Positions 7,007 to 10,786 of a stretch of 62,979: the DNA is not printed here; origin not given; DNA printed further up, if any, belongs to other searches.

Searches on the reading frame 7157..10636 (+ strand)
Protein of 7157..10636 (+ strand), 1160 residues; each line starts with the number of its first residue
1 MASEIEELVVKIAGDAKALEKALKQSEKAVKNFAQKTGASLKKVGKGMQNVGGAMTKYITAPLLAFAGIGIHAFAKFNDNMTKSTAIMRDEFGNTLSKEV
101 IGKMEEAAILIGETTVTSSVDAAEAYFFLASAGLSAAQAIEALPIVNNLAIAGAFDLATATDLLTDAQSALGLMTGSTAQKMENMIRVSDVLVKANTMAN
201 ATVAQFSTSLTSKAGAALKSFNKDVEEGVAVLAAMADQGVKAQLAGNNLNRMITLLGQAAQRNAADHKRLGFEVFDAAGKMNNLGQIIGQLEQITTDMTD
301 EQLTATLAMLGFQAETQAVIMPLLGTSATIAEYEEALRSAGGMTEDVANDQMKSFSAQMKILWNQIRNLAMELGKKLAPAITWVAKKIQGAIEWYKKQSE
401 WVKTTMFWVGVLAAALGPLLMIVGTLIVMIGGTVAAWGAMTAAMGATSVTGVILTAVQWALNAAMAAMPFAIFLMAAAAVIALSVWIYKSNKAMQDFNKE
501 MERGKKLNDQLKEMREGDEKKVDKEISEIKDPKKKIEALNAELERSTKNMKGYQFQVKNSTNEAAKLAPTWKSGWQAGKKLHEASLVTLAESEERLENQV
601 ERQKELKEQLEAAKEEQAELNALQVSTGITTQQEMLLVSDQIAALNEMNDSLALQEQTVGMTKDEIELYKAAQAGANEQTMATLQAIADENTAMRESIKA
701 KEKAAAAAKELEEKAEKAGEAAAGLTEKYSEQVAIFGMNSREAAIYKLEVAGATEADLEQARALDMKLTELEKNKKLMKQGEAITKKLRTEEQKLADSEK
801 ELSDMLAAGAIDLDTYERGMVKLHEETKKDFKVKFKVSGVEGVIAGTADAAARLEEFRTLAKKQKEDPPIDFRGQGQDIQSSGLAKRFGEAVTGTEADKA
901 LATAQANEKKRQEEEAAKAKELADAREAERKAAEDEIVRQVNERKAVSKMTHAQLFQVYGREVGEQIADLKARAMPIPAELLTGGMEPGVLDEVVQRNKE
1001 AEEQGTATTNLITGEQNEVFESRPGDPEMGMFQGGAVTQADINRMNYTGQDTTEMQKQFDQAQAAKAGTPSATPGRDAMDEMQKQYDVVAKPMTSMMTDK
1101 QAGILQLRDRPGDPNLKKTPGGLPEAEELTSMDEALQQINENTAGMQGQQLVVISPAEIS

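Call 12: search_protein_families(library=pfam, max_evalue=0.001, proteins=[window:7157-10636:+])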
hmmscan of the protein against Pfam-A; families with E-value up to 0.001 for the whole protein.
seq(1160 aa): 2 families
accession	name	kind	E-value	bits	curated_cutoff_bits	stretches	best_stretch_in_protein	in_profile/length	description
PF10145.14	PhageMin_Tail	-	4.6e-26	92.4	33.2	1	106-310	2-199/201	Phage-related minor tail protein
PF04791.21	LMBR1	-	8.7e-05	22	31.9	1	419-627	137-312/510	LMBR1-like membrane protein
